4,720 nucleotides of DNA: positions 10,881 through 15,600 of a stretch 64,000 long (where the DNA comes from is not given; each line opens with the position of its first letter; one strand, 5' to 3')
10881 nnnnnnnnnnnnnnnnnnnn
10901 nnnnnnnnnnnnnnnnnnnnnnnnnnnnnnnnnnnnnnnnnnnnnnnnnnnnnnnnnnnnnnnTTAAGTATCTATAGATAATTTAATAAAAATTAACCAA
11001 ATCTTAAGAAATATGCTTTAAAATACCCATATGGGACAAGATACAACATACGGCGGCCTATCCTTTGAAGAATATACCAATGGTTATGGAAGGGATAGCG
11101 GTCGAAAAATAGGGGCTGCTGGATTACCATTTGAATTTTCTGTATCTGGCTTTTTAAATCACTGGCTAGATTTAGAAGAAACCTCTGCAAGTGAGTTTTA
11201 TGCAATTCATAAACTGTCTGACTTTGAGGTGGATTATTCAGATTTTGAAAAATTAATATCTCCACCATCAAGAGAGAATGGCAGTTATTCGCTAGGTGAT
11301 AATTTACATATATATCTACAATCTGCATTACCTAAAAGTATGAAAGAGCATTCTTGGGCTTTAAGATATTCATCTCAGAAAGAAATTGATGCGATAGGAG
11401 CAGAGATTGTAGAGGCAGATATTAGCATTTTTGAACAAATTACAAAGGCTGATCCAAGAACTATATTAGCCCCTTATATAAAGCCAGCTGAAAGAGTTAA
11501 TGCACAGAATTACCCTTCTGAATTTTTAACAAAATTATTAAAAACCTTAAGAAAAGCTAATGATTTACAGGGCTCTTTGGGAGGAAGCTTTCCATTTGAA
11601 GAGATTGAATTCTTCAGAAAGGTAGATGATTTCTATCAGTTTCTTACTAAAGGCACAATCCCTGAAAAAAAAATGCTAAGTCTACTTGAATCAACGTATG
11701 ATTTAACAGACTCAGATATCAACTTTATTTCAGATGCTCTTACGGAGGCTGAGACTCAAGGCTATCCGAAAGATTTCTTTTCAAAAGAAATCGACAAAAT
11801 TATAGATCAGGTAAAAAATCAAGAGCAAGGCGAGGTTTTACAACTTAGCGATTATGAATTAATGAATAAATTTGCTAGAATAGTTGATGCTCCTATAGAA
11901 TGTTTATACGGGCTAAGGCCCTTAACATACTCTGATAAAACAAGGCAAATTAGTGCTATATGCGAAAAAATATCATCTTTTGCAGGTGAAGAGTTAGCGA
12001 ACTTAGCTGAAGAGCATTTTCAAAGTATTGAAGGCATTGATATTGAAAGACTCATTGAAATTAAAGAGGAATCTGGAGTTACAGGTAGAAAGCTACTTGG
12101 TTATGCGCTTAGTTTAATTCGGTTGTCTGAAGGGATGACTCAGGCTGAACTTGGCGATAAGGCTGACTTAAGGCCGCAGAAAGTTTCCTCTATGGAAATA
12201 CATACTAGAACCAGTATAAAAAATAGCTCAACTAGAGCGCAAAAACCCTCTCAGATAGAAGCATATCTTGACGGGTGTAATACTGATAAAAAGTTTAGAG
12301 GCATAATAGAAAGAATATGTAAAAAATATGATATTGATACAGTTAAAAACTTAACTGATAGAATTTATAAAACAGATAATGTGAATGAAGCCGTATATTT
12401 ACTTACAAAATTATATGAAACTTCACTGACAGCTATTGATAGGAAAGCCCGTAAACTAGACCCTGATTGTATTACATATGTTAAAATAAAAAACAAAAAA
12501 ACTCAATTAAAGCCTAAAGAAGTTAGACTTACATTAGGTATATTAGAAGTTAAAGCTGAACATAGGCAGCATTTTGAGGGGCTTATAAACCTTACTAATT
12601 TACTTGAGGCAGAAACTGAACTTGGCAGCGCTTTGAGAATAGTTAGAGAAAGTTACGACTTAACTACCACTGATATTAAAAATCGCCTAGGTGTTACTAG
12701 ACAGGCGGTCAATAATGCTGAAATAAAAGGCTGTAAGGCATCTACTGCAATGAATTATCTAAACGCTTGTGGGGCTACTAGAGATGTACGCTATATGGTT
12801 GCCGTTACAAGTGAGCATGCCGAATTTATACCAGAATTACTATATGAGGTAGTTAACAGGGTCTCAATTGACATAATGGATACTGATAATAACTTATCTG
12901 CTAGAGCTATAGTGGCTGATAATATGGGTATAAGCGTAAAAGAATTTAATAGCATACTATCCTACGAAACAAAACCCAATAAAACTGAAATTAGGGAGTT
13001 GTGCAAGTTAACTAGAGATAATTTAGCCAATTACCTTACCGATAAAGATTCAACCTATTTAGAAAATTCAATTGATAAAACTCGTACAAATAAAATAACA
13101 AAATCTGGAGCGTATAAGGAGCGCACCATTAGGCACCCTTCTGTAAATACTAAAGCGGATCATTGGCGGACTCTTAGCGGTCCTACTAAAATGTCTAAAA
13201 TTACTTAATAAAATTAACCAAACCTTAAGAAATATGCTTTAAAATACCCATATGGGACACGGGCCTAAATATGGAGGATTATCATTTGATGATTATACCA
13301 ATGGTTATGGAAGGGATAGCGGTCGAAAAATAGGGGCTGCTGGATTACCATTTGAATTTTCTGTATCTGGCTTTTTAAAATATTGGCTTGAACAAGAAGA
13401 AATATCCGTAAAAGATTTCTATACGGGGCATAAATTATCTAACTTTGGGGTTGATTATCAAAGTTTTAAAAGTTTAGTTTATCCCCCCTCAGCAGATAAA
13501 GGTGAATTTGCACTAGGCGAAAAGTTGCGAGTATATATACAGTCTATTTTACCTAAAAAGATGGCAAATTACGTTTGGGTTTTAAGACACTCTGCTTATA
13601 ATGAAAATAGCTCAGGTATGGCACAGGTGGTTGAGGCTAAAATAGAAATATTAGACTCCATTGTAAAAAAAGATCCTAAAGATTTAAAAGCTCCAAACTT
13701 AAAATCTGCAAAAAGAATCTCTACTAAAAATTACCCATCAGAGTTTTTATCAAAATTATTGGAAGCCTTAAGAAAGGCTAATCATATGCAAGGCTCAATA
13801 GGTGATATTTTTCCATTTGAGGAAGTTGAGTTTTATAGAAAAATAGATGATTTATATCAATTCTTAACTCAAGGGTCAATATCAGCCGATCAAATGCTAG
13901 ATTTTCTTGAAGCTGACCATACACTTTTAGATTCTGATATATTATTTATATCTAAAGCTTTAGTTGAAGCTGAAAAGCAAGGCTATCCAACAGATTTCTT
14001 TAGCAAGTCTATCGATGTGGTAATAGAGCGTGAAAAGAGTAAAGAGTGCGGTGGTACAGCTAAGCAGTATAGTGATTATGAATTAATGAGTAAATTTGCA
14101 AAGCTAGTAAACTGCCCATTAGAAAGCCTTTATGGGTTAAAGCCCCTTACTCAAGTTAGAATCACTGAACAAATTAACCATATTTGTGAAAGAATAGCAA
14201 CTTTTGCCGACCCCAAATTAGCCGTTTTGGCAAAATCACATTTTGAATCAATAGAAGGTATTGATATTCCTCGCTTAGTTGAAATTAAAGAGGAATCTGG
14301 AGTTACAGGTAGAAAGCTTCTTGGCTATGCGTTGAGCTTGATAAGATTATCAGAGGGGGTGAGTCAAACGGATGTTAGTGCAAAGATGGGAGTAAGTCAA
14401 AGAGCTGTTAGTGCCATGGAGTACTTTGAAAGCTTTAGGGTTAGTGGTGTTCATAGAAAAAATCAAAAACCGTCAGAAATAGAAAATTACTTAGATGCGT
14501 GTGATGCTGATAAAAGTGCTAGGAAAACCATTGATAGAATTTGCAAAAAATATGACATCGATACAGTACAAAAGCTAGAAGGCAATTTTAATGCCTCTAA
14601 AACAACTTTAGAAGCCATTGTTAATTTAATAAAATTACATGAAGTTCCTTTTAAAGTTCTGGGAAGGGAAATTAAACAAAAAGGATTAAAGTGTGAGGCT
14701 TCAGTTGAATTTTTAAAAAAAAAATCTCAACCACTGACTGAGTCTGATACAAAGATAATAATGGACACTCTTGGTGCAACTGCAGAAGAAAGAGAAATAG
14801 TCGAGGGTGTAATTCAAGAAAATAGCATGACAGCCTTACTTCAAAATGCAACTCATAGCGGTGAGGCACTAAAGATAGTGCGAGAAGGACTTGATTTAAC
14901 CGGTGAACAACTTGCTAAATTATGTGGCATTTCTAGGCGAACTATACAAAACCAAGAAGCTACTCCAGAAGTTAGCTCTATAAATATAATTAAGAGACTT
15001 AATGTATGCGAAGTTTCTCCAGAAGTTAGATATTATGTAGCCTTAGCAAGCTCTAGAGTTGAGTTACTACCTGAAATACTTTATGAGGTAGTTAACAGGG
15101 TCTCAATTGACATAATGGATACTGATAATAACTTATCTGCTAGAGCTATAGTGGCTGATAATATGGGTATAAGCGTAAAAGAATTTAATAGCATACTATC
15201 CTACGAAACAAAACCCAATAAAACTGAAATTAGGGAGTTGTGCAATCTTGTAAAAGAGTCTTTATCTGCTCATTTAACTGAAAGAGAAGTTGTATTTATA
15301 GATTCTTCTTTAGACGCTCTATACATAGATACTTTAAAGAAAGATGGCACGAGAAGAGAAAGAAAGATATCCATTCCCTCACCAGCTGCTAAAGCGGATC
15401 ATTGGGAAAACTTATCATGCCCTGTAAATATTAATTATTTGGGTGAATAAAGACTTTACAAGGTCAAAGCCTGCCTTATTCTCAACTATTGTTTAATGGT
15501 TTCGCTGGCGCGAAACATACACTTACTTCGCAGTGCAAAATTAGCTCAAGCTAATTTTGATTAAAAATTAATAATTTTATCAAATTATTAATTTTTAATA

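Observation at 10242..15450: Tandem array of giant multi-HTH paralogues with a mosaic of nucleotide-identical blocks (gene conversion) in otherwise diverged genes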

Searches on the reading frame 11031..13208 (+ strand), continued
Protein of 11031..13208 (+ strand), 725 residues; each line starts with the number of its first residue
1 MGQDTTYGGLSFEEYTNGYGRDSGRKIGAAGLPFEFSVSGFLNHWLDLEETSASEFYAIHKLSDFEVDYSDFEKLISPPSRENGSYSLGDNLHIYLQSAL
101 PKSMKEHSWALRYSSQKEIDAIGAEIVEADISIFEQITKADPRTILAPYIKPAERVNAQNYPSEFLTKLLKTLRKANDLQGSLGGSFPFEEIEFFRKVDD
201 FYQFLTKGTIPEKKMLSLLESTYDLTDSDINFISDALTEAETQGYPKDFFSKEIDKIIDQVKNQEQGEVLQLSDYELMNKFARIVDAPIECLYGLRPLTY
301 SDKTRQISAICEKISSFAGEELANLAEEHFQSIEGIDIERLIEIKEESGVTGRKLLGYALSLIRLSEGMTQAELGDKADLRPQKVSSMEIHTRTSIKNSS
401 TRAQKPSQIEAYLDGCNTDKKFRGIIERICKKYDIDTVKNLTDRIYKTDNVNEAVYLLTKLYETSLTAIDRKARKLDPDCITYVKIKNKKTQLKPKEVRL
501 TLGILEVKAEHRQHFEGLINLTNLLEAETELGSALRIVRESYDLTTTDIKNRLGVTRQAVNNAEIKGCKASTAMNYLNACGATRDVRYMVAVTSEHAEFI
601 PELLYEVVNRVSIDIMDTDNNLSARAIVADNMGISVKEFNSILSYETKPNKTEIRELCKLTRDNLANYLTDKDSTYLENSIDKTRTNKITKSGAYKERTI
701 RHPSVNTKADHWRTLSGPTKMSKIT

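Call 86: fold_search(model_id=the predicted structure, library=viral)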
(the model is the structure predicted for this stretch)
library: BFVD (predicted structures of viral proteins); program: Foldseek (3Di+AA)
matches with E <= 10: 553; with E <= 0.001: 0
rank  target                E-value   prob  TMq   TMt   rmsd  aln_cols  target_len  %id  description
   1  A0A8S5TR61            6.1e-02  0.99  0.08  0.38  15.0       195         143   15  Helix-turn-helix domain protein [Siphoviridae sp. ctss15]
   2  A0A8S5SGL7            8.4e-02  0.66  0.10  0.17  21.5       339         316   12  Repressor protein CI [Siphoviridae sp. ctzyE57]
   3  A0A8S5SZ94            8.8e-02  0.94  0.08  0.23  17.1       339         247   12  Repressor protein CI [Siphoviridae sp. ctPyh10]
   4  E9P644                9.9e-02  0.89  0.09  0.23  21.3       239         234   13  (no name in the UniProt tables at hand)
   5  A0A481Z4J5            1.3e-01  0.12  0.09  0.09  22.8       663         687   13  Ankyrin repeat protein [Pithovirus LCPAC101]
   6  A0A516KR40            1.4e-01  0.94  0.07  0.27  14.0       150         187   19  Helix-turn-helix DNA binding domain protein [Gordonia phage JuJu]
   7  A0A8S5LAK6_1          1.9e-01  0.08  0.09  0.06  32.8       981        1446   11  RNA polymerase [Podoviridae sp. ctBev14]
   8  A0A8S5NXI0            2.1e-01  0.44  0.09  0.21  25.3       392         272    9  Repressor protein [Siphoviridae sp. ctckI12]
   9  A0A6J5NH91            2.5e-01  0.05  0.06  0.05  50.7       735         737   13  Uncharacterized protein [uncultured Caudovirales phage]
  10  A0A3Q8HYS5            2.7e-01  0.90  0.07  0.35  15.5       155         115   13  (no name in the UniProt tables at hand)
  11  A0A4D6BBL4            2.7e-01  0.44  0.08  0.15  21.8       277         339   12  (no name in the UniProt tables at hand)
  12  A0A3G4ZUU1            2.7e-01  0.11  0.10  0.11  26.4       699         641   11  Uncharacterized protein [Edafosvirus sp.]
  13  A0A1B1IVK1            2.7e-01  0.08  0.08  0.08  36.3       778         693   10  (no name in the UniProt tables at hand)
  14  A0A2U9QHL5            2.9e-01  0.21  0.13  0.16  23.4       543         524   11  Uncharacterized protein [Sea otter poxvirus]
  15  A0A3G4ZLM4            3.1e-01  0.09  0.09  0.09  30.7       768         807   11  U-box domain protein [Terrestrivirus sp.]
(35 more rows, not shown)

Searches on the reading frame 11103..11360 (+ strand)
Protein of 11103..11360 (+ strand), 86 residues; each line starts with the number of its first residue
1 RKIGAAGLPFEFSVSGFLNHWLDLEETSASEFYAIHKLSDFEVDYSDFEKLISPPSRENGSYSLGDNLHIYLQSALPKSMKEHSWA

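Call 66: search_protein_families(library=pfam, proteins=[window:11103-11360:+], max_evalue=10)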
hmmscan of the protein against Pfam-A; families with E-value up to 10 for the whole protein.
window:11103-11360:+ (86 aa): 0 families

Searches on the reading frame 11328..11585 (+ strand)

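Call 66: search_protein_families(library=pfam, proteins=[window:11328-11585:+], max_evalue=10)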
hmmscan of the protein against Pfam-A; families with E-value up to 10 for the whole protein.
window:11328-11585:+ (86 aa): 1 family
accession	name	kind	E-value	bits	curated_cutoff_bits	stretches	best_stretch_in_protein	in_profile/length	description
PF01522.26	Polysacc_deac_1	-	0.14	12.5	23.1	1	6-57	62-112/124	Polysaccharide deacetylase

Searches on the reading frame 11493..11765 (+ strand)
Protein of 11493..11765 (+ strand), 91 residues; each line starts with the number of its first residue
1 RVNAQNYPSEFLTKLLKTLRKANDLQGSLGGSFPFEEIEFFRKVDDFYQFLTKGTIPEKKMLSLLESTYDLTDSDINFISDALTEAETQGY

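Call 66: search_protein_families(library=pfam, proteins=[window:11493-11765:+], max_evalue=10)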
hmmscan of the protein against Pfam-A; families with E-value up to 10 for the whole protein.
window:11493-11765:+ (91 aa): 2 families
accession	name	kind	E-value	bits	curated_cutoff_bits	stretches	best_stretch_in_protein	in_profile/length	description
PF18548.6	MetOD2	-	0.022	15.1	30.6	1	44-80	22-57/88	Metanogen output domain 2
PF18634.6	RXLR_WY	-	0.084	13.2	26.7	0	45-67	14-35/51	RXLR phytopathogen effector protein WY-domain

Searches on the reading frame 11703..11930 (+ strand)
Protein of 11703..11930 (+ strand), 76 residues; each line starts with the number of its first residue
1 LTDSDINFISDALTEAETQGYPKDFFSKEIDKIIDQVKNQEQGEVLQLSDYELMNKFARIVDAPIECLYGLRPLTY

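Call 66: search_protein_families(library=pfam, proteins=[window:11703-11930:+], max_evalue=10)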
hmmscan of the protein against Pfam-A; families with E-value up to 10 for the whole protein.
window:11703-11930:+ (76 aa): 1 family
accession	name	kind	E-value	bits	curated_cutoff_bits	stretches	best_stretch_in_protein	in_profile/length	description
PF02404.20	SCF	-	0.061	13.2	21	1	26-68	77-115/275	Stem cell factor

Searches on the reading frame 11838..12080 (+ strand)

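Call 66: search_protein_families(library=pfam, proteins=[window:11838-12080:+], max_evalue=10)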
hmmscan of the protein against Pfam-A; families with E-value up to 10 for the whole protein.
window:11838-12080:+ (81 aa): 2 families
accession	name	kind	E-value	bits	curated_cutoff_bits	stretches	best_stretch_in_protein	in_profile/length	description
PF18016.8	SAM_3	-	0.16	12.4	22.6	1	39-72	25-60/65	SAM domain (Sterile alpha motif)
PF02404.20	SCF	-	0.25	11.2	21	1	3-34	95-126/275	Stem cell factor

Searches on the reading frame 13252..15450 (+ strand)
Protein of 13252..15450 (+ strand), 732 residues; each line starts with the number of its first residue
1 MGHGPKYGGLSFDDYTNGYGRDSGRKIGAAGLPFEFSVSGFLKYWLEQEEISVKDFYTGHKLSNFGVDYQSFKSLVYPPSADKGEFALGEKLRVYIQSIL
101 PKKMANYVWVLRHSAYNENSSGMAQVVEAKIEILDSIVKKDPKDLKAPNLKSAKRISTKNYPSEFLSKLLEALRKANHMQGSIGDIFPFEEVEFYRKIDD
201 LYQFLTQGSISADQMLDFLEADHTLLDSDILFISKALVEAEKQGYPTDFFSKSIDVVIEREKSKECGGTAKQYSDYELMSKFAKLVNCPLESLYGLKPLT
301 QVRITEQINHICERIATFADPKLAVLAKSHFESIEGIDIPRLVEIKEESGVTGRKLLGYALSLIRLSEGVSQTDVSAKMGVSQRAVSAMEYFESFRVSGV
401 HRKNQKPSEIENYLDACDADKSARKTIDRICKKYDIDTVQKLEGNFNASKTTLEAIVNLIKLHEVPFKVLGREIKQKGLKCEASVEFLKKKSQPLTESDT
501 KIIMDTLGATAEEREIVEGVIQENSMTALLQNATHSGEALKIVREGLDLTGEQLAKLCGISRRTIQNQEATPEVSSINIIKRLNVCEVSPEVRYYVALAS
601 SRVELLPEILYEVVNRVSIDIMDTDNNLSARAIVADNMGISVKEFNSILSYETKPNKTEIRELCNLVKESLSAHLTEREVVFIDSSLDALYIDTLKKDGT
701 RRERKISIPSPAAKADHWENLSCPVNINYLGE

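Call 8: search_protein_families(library=pfam, proteins=[window:13252-15450:+], max_evalue=1)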
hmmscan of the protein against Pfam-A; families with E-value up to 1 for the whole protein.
window:13252-15450:+ (732 aa): 19 families
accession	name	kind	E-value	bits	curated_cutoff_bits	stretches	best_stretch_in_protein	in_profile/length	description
PF01381.28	HTH_3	-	2.7e-10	40.6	23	2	540-567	1-28/55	Helix-turn-helix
PF13560.12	HTH_31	-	1.5e-08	35.2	27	2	537-569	3-35/64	Helix-turn-helix domain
PF13384.12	HTH_23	-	1.6e-05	25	24.6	2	543-567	14-36/50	Homeodomain-like domain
PF20432.4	Xre-like-HTH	-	0.00022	21.9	25.8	1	538-567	13-42/63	Antitoxin Xre-like helix-turn-helix domain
PF08279.18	HTH_11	-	0.00024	21.4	25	1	546-567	13-34/55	HTH domain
PF13551.12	HTH_29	-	0.0003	21.3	28.1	1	538-567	3-31/64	Winged helix-turn helix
PF13518.12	HTH_28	-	0.0016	18.9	25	0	366-387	9-30/52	Helix-turn-helix domain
PF08281.18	Sigma70_r4_2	-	0.012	15.7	25.7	0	546-567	24-45/54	Sigma-70, region 4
PF13413.12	HTH_25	-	0.013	15.7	24.6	0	364-390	5-31/62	Helix-turn-helix domain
PF17762.8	HTH_ParB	-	0.028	15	22.6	0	537-567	9-39/102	ParB HTH domain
PF16509.11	KORA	-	0.043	14.5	26.7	0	366-390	27-51/84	TrfB plasmid transcriptional repressor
PF13730.12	HTH_36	-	0.056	13.7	25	1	552-567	29-44/55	Helix-turn-helix domain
PF12844.13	HTH_19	-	0.062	13.7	30.2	1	537-567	1-31/64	Helix-turn-helix domain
PF02001.22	DUF134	-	0.074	14.1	27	0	364-386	43-67/98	Protein of unknown function DUF134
PF04545.22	Sigma70_r4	-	0.077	13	24.1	0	367-388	18-39/50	Sigma-70, region 4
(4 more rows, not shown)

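Call 9: search_protein_families(library=ncbifam, proteins=[window:13252-15450:+], max_evalue=1)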
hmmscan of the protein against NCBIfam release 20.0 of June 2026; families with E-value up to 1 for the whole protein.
window:13252-15450:+ (732 aa): 13 families
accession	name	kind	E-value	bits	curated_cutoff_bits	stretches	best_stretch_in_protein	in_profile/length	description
NF007271.0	PRK09726.1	equivalog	3.2e-09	36.7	79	2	536-586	13-64/88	type II toxin-antitoxin system antitoxin HipB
TIGR03070.1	couple_hipB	subfamily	3e-07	30.3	71.65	2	537-570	4-37/58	type II toxin-antitoxin system Y4mF family antitoxin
NF041951.1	phage_RstR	subfamily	3.8e-06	27.1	80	1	538-583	5-50/108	RstR family transcriptional repressor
TIGR03830.1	CxxCG_CxxCG_HTH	subfamily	7.4e-05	22.5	61.8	1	531-593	61-123/127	type II TA system antitoxin MqsA family protein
NF003162.0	PRK04140.1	equivalog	0.00012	21.2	263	1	537-583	128-174/317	transcriptional regulator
NF041575.1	antitoxPezA_Strep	equivalog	0.00052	20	290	1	537-642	3-104/158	type II toxin-antitoxin system antitoxin PezA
TIGR02937.1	sigma70-ECF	superfamily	0.016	14.8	42.9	0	281-389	96-153/165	sigma-70 family RNA polymerase sigma factor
TIGR02612.1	mob_myst_A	hypoth_equivalog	0.027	14.4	122.6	0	541-570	31-60/150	mobile mystery protein A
NF005514.0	PRK07122.1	subfamily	0.04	13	372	0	496-563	182-246/264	RNA polymerase sigma factor SigF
NF040522.1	VC1465_fam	subfamily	0.051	13.7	70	1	542-570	3-31/111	VC1465 family Xer recombination activation factor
NF007481.0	PRK10072.1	equivalog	0.053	14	110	0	520-590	18-88/96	HTH-type transcriptional regulator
TIGR02607.1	antidote_HigA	equivalog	0.18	11.7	47.7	0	532-566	3-38/81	HigA family addiction module antitoxin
TIGR02980.1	SigBFG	subfamily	0.21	11.2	234.35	0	364-390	189-215/227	SigB/SigF/SigG family RNA polymerase sigma factor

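Call 15: list_cluster_members(proteins=[P0001, window:13252-15450:+, window:15603-18038:+])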
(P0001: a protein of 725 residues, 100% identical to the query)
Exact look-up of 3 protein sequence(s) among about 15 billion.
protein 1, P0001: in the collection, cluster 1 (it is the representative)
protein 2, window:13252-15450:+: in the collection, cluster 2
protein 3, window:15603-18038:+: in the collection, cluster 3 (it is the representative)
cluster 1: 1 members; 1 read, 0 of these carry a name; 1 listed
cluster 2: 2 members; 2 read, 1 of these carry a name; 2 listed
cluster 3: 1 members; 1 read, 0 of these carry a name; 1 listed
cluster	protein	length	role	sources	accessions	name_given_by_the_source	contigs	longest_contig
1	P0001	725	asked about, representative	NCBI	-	-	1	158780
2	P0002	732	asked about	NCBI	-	-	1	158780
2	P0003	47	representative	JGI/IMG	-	hypothetical protein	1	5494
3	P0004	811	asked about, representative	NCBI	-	-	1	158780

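Call 52: search_protein_families(library=padloc, proteins=[window:13252-15450:+], max_evalue=0.1)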
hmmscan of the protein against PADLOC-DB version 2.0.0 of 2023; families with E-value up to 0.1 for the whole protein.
window:13252-15450:+ (732 aa): 6 families
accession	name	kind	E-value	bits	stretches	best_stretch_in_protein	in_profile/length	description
PDLC02926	HTH_VI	-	1.3e-09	36.2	2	537-583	3-49/92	-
PDLC03954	RmrA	-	5e-05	20.4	1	535-584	10-59/380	-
PDLC04133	mad1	-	0.001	17.3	0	552-567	9-24/60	mads_1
PDLC03952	RmrA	-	0.0021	15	1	350-390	16-56/395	-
PDLC04142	capH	-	0.0039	16.3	0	534-583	5-54/103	capH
PDLC03949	RmrA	-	0.0061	13.5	0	539-576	6-43/363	-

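Call 53: search_protein_families(library=phrogs, proteins=[window:13252-15450:+], max_evalue=0.1)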
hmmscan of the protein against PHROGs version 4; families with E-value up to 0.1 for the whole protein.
window:13252-15450:+ (732 aa): 25 families
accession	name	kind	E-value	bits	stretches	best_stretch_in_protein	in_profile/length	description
phrog_1373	-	transcription regulation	7.5e-10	40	2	537-583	65-111/166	transcriptional regulator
phrog_2328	-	transcription regulation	2.5e-07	31.5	1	536-577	16-57/128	transcriptional repressor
phrog_7950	-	transcription regulation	2.7e-07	31.5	1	538-573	10-45/68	transcriptional repressor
phrog_2439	-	transcription regulation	3.7e-07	30.3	1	531-583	3-55/367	transcriptional regulator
phrog_2104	-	unknown function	1.3e-06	29.5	1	509-591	12-95/103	-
phrog_8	-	transcription regulation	1.8e-06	28.7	1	356-571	76-193/346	transcriptional regulator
phrog_6962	-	unknown function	1.4e-05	26.3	1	536-579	2-45/73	-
phrog_2339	-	DNA, RNA and nucleotide metabolism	0.00028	21.8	0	354-390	23-59/98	HTH DNA binding protein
phrog_2538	-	head and packaging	0.0014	19.7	0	545-575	16-45/129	terminase small subunit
phrog_24194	-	unknown function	0.0014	18.7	0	583-652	41-105/370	-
phrog_14076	-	transcription regulation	0.0016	20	1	533-580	11-57/86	transcriptional regulator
phrog_7241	-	transcription regulation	0.0016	19.5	0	365-391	70-96/122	transcriptional regulator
phrog_1124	-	transcription regulation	0.0045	17.6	0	535-664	8-137/177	transcriptional regulator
phrog_11553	-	unknown function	0.0071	16.7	0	352-401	32-80/278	-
phrog_664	-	DNA, RNA and nucleotide metabolism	0.0091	16.8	0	364-415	95-145/210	DNA binding protein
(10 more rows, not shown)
